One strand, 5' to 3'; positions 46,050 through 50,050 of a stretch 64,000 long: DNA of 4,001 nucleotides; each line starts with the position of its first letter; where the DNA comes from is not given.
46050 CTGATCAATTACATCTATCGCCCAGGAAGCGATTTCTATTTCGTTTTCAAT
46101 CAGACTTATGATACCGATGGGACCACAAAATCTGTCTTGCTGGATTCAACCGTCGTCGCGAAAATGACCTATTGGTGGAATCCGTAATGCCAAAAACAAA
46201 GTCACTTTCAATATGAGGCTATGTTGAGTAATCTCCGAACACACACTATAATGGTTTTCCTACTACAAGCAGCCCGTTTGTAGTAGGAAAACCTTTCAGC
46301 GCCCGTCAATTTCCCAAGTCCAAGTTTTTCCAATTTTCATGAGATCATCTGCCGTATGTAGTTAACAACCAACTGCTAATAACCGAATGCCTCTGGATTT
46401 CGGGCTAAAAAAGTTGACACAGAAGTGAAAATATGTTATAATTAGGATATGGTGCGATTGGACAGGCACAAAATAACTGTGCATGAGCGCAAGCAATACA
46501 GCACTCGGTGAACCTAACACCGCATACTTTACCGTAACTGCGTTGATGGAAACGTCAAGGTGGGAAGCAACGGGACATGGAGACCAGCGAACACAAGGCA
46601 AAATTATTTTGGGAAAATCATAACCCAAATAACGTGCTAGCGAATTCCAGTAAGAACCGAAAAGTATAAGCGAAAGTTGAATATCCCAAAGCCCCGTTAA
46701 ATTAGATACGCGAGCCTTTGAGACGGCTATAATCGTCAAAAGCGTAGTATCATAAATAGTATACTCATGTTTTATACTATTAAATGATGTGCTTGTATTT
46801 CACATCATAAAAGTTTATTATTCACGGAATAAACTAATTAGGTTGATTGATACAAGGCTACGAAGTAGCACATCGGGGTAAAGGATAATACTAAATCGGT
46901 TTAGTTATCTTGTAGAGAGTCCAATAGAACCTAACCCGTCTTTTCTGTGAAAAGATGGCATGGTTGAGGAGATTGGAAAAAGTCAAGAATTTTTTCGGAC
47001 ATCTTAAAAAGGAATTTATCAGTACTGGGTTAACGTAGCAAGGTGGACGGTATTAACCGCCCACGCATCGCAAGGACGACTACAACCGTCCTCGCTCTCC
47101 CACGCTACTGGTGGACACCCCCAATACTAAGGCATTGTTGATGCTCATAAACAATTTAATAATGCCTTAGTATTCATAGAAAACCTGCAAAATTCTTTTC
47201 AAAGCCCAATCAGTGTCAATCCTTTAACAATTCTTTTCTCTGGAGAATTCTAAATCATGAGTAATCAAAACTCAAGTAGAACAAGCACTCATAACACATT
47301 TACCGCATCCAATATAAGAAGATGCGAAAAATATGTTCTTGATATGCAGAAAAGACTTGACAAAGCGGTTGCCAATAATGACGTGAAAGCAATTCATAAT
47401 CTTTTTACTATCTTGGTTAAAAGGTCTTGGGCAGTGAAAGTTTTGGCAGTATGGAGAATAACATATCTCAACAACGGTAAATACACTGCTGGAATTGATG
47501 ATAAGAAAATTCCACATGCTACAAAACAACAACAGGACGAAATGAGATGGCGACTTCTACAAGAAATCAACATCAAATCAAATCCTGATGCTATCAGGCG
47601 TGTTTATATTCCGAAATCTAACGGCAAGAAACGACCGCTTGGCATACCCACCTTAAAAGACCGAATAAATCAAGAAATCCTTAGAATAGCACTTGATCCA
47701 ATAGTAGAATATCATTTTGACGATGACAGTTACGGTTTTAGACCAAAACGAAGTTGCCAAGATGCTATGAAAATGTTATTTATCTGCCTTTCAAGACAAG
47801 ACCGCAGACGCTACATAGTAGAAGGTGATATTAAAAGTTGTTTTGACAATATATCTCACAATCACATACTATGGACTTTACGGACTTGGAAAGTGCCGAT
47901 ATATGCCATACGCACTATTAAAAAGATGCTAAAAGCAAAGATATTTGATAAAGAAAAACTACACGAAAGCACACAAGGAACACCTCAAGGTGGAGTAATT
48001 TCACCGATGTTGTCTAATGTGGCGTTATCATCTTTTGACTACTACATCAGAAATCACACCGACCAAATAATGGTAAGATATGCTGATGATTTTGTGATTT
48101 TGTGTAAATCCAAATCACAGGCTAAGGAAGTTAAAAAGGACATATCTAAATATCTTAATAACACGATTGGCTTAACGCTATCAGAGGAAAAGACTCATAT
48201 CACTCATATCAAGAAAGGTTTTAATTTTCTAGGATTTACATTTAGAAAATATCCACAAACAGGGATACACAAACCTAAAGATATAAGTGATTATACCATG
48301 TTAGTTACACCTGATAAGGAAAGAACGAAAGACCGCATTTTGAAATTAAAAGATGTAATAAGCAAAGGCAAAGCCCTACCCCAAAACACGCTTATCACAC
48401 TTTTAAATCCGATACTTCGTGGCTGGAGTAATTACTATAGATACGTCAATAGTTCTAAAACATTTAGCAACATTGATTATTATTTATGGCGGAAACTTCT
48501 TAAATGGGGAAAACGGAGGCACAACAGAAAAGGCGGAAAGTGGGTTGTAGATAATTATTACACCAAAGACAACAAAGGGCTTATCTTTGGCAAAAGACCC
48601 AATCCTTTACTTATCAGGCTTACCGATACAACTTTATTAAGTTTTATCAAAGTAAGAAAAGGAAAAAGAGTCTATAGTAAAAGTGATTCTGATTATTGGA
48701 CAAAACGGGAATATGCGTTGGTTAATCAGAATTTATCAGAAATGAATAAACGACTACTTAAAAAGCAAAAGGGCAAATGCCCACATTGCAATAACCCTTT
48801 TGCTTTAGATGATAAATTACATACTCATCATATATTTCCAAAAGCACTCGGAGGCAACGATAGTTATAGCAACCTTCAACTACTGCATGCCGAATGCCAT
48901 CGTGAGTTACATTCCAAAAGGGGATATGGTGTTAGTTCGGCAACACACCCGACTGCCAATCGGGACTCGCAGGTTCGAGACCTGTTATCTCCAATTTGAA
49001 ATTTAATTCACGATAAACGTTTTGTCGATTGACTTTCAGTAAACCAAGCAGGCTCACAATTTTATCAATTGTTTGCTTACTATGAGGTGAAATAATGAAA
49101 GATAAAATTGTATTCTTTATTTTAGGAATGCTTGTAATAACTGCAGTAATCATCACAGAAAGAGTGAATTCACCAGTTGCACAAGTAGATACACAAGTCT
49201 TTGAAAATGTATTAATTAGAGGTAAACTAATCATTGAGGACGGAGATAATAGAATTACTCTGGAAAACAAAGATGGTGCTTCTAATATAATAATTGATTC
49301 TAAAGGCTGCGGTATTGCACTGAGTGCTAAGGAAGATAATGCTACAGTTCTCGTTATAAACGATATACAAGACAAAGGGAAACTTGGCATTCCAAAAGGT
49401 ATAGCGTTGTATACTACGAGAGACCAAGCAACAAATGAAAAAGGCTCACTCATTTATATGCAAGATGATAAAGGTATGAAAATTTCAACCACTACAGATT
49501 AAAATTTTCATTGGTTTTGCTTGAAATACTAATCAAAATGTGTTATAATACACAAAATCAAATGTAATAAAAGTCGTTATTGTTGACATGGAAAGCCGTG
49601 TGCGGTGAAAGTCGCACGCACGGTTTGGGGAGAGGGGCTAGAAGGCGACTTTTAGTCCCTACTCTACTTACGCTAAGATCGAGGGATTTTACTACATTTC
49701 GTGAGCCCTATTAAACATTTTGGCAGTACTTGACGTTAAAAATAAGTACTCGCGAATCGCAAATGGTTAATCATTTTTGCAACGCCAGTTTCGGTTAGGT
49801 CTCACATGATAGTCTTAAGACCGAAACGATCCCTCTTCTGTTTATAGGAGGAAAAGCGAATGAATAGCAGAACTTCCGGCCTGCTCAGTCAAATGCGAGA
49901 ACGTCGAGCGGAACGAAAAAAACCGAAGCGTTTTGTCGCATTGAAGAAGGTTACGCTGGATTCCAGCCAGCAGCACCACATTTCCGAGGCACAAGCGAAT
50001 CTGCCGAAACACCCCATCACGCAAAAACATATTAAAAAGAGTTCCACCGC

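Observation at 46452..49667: Oversized group II intron whose domain IV carries cargo (tRNA-like gene, extra ORF, promoter)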

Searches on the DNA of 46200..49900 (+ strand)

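Call 5: search_rna_families(source=window, start=46200, end=49900, threshold=evalue, max_evalue=10, show_alignments=4)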
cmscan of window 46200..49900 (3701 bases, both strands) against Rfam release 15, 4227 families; matches with E-value up to 10: 12.
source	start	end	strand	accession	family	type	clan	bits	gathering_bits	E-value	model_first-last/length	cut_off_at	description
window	49591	49667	+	RF00029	Intron_gpII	Intron;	-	69.8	40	6.2e-13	1-77/77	no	Group II catalytic intron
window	48920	48993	+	RF00005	tRNA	Gene; tRNA;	CL00001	51.8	29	1.8e-09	1-71/71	no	tRNA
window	49458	49549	+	RF02952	dfrA-dnaX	Gene; sRNA;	-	31.6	48.6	0.88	1-76/76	no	dfrA-dnaX RNA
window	46504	46636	+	RF02012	group-II-D1D4-7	Intron;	CL00102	30.7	34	0.00078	1-151/151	no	Group II catalytic intron D1-D4-7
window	49591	49629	+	RF04357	Plastid-ndhA-ndhB-2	Intron;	CL00155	28.2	53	0.0024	1-41/41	no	Plastid-ndhA-ndhB-2 group II-D5 intron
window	46244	46301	+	RF04140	mir-3118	Gene; miRNA;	-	26.3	89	0.044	1-76/76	no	mir-3118 microRNA precursor family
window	46928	47061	+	RF03000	LOOT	Gene; sRNA;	-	24.9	46.4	0.084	1-121/121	no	LOOT RNA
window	46250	46296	-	RF03366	mir-3122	Gene; miRNA;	-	21.6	92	1.5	1-73/73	no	mir-3122 microRNA precursor family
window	48049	48164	-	RF04328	snR107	Gene; snRNA; snoRNA; CD-box;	-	18.6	44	4.7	1-118/118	no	Fungal C/D box small nucleolar RNA 107 family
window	48091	48121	+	RF00743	mir-308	Gene; miRNA;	-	16.9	60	7.2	14-50/63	no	mir-308 microRNA precursor family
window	48726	48816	+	RF02055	STnc380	Gene; sRNA;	-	16.2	60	8.8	1-108/108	no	Enterobacterial sRNA STnc380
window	47037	47155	-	RF00166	PrrB_RsmZ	Gene; sRNA;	CL00106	15.1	44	2.6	1-133/133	no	PrrB/RsmZ RNA family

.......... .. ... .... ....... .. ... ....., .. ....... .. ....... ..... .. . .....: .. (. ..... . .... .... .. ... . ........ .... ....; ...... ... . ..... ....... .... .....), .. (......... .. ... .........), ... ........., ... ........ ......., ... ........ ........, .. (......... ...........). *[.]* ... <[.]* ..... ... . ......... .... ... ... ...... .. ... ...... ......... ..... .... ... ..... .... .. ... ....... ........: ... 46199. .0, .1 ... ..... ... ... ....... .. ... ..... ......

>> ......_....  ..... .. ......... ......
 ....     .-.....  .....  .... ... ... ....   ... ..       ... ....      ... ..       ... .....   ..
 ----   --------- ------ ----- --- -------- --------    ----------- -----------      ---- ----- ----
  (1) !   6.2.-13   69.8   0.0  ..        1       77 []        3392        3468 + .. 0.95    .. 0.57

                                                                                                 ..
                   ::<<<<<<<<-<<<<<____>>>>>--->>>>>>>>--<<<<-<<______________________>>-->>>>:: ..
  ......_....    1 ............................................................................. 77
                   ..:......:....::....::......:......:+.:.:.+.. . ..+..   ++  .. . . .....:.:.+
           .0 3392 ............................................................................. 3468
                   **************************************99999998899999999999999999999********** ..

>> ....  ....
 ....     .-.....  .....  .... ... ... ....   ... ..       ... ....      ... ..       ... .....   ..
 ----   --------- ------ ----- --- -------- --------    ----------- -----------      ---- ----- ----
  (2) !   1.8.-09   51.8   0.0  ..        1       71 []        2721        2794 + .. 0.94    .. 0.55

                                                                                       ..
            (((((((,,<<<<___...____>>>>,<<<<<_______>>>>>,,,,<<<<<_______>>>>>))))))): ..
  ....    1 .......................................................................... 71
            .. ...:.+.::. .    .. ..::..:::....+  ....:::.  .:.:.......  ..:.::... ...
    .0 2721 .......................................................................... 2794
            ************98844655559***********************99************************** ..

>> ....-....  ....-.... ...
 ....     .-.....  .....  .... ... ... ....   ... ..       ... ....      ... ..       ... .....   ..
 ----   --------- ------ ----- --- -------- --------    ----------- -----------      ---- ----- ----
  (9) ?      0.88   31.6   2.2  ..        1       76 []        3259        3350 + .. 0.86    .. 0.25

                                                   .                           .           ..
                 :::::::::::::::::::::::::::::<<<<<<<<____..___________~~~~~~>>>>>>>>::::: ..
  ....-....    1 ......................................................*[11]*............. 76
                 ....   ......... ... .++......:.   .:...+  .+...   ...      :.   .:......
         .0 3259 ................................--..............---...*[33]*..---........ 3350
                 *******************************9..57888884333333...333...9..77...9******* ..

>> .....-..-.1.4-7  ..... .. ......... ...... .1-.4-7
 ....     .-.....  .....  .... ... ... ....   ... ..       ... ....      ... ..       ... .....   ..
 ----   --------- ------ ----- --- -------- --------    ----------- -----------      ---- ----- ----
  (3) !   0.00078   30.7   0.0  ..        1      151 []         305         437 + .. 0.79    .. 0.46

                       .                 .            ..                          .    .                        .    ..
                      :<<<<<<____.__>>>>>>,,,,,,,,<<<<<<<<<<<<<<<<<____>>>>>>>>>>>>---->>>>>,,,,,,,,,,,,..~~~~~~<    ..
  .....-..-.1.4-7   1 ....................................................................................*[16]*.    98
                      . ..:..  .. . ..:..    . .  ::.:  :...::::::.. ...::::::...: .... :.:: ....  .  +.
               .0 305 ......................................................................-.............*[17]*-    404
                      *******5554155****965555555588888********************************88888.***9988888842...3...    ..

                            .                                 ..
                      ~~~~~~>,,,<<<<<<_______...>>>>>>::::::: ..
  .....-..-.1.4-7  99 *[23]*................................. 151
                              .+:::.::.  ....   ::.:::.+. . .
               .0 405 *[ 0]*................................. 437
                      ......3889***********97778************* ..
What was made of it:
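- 46452..46930 (+): Domain I, starting with the 5' GUGCG and closed by long-range helices 46457-46476 with 46905-46925. Weak RF02012 hit at 46504-46636 (call 5).
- On Group II intron (mobile, IEP-encoding): Best hit is RF02012 (D1-D4-7) at 46504-46636, 30.7 bits, below the gathering score of 34 (call 5).
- Checked: The Rfam D1-D4 model gives only a sub-threshold hit: RF02012, 46504-46636, 30.7 bits against 34 (call 5).
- The Rfam D1-D4 model is below threshold (call 5).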

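Call 16: search_rna_families(sources=[L001, L002, L003, L004, L005, L006, L007, L008, L009, L010], threshold=gathering)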
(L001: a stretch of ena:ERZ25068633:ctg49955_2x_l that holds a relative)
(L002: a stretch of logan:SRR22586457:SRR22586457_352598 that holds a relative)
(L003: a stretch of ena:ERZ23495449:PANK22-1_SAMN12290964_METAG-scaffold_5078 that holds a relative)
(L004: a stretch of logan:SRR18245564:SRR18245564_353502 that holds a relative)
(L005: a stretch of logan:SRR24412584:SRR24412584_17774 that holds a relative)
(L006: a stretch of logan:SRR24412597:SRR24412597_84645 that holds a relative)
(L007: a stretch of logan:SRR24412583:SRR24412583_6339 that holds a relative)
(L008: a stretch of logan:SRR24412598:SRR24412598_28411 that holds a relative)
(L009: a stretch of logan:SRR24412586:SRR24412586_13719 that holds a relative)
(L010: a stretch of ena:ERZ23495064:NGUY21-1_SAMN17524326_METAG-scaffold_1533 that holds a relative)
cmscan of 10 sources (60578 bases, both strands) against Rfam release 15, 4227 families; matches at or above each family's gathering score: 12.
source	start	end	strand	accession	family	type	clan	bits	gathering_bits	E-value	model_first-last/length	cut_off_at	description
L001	3239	3315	+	RF00029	Intron_gpII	Intron;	-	70.4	40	7.4e-12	1-77/77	no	Group II catalytic intron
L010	7107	7183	+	RF00029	Intron_gpII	Intron;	-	69.2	40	1.5e-11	1-77/77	no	Group II catalytic intron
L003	3304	3375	+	RF00005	tRNA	Gene; tRNA;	CL00001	66.8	29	2.2e-12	1-71/71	no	tRNA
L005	7237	7360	+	RF00029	Intron_gpII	Intron;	-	64.1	40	2.6e-10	1-77/77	no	Group II catalytic intron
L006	6746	6869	+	RF00029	Intron_gpII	Intron;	-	64.1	40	2.6e-10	1-77/77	no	Group II catalytic intron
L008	4828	4951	+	RF00029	Intron_gpII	Intron;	-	64.1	40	2.6e-10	1-77/77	no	Group II catalytic intron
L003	6341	6387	+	RF00029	Intron_gpII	Intron;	-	54.1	40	7.3e-08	1-47/77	3'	Group II catalytic intron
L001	2559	2632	+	RF00005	tRNA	Gene; tRNA;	CL00001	53.7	29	9.4e-09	1-71/71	no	tRNA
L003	5683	5756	+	RF00005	tRNA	Gene; tRNA;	CL00001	53.7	29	9.4e-09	1-71/71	no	tRNA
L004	1872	1945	+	RF00005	tRNA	Gene; tRNA;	CL00001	53.7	29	9.4e-09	1-71/71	no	tRNA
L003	3826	3896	+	RF00005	tRNA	Gene; tRNA;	CL00001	33.1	29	0.0043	1-71/71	no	tRNA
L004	15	85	+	RF00005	tRNA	Gene; tRNA;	CL00001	33.1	29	0.0043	1-71/71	no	tRNA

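Call 37: search_rna_families(sources=[L011, L013, L014, L015, L016, L017, L018], threshold=gathering)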
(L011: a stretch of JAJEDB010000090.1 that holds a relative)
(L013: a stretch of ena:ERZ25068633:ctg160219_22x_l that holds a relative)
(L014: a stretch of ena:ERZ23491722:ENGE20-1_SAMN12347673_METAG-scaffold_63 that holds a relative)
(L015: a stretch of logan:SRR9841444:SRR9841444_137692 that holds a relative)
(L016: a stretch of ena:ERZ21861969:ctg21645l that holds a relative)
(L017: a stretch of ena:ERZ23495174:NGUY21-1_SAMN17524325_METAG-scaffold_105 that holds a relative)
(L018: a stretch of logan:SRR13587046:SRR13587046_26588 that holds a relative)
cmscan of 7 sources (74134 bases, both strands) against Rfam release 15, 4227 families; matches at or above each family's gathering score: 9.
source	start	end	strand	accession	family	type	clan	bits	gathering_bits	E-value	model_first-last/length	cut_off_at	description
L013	6492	6568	+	RF00029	Intron_gpII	Intron;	-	71.9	40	3.8e-12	1-77/77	no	Group II catalytic intron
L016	6518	6594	+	RF00029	Intron_gpII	Intron;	-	71.3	40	5.4e-12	1-77/77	no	Group II catalytic intron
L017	6496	6572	+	RF00029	Intron_gpII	Intron;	-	69.8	40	1.3e-11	1-77/77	no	Group II catalytic intron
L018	6224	6300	+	RF00029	Intron_gpII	Intron;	-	69.8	40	1.3e-11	1-77/77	no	Group II catalytic intron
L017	3972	4043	+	RF00005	tRNA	Gene; tRNA;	CL00001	66.2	29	4e-12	1-71/71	no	tRNA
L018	3700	3771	+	RF00005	tRNA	Gene; tRNA;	CL00001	66.2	29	4e-12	1-71/71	no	tRNA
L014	6504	6581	+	RF00029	Intron_gpII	Intron;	-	55.6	40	3.9e-08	1-77/77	no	Group II catalytic intron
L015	4273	4350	+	RF00029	Intron_gpII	Intron;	-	55.6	40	3.9e-08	1-77/77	no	Group II catalytic intron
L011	7415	7491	+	RF00029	Intron_gpII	Intron;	-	49.9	40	9.4e-07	1-77/77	no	Group II catalytic intron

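Call 82: search_rna_families(sources=[L010, L014, L016, L013, L005, L011], threshold=evalue, max_evalue=0.5)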
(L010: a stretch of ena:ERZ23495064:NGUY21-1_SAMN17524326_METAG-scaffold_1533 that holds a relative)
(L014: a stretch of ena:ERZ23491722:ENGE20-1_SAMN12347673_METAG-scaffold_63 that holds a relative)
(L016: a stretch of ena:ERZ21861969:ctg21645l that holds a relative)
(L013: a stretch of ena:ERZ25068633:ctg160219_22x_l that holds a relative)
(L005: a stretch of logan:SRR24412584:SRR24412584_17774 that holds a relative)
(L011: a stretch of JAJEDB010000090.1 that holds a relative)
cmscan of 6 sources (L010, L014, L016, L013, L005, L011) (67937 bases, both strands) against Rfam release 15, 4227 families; matches with E-value up to 0.5: 13.
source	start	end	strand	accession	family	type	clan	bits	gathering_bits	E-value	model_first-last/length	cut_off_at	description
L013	6492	6568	+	RF00029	Intron_gpII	Intron;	-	71.9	40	3.5e-12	1-77/77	no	Group II catalytic intron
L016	6518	6594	+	RF00029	Intron_gpII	Intron;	-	71.3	40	4.9e-12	1-77/77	no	Group II catalytic intron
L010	7107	7183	+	RF00029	Intron_gpII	Intron;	-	69.2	40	1.7e-11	1-77/77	no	Group II catalytic intron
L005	7237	7360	+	RF00029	Intron_gpII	Intron;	-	64.1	40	3e-10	1-77/77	no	Group II catalytic intron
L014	6504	6581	+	RF00029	Intron_gpII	Intron;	-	55.6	40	3.6e-08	1-77/77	no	Group II catalytic intron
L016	6417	6563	+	RF04358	Plastid-ndhA-ndhB-3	Intron;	CL00155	52.7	90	0.0009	1-171/171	no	Plastid-ndhA-ndhB-3 group II-D5 intron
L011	7415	7491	+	RF00029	Intron_gpII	Intron;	-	49.9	40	8.6e-07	1-77/77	no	Group II catalytic intron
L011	4289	4425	+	RF02012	group-II-D1D4-7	Intron;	CL00102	32.5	34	0.0051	1-151/151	no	Group II catalytic intron D1-D4-7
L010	7107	7145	+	RF04357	Plastid-ndhA-ndhB-2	Intron;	CL00155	29.3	53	0.021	1-41/41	no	Plastid-ndhA-ndhB-2 group II-D5 intron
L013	6492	6530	+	RF04357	Plastid-ndhA-ndhB-2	Intron;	CL00155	29.3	53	0.021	1-41/41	no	Plastid-ndhA-ndhB-2 group II-D5 intron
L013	3650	3726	+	RF02012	group-II-D1D4-7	Intron;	CL00102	28.6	34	0.049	1-151/151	no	Group II catalytic intron D1-D4-7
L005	7237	7275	+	RF04357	Plastid-ndhA-ndhB-2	Intron;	CL00155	27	53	0.095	1-41/41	no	Plastid-ndhA-ndhB-2 group II-D5 intron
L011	4775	4854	+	RF00023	tmRNA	Gene;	CL00001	13.8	47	0.2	1-374/374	no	transfer-messenger RNA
